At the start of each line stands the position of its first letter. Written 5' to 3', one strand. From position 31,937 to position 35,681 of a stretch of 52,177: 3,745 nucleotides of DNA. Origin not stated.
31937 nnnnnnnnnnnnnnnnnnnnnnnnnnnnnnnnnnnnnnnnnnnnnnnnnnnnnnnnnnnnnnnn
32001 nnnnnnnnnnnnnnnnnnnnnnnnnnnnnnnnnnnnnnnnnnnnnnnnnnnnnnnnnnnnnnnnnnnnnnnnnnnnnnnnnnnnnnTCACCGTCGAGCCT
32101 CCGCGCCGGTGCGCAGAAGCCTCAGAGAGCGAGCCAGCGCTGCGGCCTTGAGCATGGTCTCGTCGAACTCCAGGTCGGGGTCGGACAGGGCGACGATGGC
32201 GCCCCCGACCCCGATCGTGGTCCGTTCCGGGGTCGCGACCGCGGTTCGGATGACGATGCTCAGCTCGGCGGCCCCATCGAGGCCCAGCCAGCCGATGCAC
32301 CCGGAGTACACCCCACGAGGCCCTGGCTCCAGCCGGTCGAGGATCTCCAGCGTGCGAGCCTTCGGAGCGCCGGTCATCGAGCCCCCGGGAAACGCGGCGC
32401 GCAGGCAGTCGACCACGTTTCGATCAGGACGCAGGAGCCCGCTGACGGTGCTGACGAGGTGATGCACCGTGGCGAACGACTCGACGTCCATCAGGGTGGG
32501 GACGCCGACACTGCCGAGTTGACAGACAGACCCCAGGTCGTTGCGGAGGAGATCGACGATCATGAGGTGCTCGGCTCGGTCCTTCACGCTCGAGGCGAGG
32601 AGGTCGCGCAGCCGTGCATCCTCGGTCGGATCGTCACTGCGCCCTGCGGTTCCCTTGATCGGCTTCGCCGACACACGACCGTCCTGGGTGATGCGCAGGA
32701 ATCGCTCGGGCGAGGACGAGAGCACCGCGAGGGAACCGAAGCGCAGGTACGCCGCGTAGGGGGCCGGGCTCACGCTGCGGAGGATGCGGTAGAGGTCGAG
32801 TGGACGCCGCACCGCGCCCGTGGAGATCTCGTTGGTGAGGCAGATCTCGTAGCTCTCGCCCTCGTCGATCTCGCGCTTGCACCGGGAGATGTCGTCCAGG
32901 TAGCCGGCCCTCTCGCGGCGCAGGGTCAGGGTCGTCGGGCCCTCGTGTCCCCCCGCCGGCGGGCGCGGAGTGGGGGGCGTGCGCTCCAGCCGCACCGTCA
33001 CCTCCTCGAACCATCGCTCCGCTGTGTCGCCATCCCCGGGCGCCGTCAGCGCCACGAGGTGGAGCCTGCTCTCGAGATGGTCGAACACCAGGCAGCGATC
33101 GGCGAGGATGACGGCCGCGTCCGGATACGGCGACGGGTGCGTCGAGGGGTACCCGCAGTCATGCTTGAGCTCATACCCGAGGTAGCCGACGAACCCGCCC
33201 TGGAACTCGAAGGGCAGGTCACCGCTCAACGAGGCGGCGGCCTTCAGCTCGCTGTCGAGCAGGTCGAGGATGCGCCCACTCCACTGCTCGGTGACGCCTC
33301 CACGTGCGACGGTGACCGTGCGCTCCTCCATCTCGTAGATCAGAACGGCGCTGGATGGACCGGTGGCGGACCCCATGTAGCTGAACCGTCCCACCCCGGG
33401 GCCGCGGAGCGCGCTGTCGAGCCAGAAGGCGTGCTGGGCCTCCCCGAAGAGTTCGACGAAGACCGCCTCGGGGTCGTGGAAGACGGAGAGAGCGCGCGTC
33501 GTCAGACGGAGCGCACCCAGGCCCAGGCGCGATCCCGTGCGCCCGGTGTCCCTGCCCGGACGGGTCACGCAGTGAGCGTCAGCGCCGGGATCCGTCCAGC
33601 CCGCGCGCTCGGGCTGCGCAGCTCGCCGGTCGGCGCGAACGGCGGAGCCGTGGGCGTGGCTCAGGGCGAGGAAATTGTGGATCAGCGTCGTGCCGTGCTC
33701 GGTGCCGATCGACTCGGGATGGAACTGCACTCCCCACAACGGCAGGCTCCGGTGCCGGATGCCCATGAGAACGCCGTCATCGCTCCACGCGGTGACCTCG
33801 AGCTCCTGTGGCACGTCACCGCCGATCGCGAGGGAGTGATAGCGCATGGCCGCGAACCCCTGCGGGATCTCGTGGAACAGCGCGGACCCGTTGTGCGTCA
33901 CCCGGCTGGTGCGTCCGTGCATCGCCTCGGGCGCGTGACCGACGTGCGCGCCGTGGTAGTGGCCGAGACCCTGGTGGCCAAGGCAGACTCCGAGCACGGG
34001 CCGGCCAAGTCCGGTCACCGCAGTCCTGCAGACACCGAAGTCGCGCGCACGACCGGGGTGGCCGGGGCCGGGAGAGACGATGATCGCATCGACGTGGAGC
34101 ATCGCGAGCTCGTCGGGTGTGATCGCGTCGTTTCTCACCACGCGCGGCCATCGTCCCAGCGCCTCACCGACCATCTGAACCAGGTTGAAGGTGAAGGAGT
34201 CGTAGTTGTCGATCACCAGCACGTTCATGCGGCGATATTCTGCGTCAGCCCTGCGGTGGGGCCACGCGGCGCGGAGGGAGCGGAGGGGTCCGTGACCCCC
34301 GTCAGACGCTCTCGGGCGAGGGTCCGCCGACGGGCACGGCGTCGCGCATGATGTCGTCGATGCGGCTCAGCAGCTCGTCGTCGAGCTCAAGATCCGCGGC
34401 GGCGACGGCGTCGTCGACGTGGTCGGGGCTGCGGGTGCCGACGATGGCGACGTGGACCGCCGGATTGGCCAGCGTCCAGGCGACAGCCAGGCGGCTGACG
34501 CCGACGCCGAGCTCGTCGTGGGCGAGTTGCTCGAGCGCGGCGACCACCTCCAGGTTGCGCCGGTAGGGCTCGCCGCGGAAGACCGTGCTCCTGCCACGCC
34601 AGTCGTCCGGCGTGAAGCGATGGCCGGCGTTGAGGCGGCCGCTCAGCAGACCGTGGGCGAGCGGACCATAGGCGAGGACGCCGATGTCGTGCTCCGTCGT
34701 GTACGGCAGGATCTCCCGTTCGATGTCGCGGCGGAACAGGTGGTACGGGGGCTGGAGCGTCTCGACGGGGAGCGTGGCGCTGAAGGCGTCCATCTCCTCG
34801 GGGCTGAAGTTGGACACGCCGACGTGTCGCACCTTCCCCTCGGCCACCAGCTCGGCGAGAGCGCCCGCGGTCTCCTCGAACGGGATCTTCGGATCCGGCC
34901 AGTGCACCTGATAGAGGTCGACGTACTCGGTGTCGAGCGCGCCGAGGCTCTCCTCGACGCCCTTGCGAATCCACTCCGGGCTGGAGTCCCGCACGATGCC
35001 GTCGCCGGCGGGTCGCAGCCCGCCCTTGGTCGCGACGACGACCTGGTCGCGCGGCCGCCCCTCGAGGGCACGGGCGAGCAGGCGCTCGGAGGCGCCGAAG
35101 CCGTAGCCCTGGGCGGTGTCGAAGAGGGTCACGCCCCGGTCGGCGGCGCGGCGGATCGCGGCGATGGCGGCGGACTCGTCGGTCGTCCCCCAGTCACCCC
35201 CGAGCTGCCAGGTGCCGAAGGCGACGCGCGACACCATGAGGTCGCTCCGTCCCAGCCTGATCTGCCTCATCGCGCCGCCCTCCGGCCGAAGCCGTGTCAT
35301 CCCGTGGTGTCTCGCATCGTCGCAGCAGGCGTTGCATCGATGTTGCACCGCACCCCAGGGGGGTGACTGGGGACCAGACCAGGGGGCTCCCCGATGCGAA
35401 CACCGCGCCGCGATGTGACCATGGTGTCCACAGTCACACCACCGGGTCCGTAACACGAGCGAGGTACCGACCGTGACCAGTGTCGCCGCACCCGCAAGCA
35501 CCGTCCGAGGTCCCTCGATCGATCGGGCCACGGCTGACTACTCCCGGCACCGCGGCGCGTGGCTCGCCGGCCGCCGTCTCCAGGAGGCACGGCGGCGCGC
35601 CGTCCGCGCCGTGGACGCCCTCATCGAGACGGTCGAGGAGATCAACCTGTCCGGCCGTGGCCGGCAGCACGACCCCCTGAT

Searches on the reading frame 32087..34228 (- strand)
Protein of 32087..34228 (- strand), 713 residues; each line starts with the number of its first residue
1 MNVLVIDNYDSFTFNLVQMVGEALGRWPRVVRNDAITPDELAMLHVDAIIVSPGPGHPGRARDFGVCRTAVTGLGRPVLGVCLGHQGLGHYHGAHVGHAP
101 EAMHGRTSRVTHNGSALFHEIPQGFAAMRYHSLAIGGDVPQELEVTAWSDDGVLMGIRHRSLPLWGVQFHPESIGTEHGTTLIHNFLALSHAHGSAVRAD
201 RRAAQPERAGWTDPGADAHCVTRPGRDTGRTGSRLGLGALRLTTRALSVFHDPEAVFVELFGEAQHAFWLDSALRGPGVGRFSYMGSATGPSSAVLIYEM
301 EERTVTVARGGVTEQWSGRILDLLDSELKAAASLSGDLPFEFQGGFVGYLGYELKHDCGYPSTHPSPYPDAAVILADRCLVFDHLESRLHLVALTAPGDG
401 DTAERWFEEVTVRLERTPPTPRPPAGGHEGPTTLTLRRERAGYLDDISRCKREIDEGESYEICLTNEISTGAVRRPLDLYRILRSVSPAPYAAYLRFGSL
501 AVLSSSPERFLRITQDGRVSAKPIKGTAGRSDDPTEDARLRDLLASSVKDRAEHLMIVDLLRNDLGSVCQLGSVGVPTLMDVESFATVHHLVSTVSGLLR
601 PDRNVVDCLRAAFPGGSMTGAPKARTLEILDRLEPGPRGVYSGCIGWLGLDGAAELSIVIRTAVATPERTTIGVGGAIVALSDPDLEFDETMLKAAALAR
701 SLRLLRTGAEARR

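Call 41: search_protein_families(library=pfam, proteins=[window:32087-34228:-], max_evalue=0.00001)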
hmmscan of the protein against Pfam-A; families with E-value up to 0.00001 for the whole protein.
window:32087-34228:- (713 aa): 4 families
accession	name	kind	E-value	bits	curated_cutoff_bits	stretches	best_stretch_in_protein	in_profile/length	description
PF00425.24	Chorismate_bind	-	1.3e-84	284.2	27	1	440-694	2-257/257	chorismate binding enzyme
PF00117.34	GATase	-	1.1e-47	162.6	22.8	1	4-187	1-187/190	Glutamine amidotransferase class-I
PF04715.19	Anth_synt_I_N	-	1.1e-17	65.1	23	1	252-391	4-140/140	Anthranilate synthase component I, N terminal region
PF07722.19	Peptidase_C26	-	7.1e-08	32.9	20.5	1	73-172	103-219/219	Peptidase C26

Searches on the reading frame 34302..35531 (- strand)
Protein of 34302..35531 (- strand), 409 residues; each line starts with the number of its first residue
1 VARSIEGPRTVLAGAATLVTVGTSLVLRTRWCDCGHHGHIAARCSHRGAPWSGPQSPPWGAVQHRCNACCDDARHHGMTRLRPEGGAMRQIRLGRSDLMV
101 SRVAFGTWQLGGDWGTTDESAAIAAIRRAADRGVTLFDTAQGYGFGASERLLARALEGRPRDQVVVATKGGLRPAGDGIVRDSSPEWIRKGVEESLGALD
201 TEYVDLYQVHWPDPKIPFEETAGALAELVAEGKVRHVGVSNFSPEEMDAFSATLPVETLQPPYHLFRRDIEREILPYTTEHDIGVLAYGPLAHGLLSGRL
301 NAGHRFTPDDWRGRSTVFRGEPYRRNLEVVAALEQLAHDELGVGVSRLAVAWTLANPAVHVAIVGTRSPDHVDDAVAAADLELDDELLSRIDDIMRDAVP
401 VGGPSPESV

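Call 41: search_protein_families(library=pfam, proteins=[window:34302-35531:-], max_evalue=0.00001)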
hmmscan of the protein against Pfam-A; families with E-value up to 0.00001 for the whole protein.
window:34302-35531:- (409 aa): 1 family
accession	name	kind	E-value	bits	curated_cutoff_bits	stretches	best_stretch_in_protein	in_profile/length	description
PF00248.27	Aldo_ket_red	-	4.4e-80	269.3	24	1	103-394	2-289/291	Aldo/keto reductase family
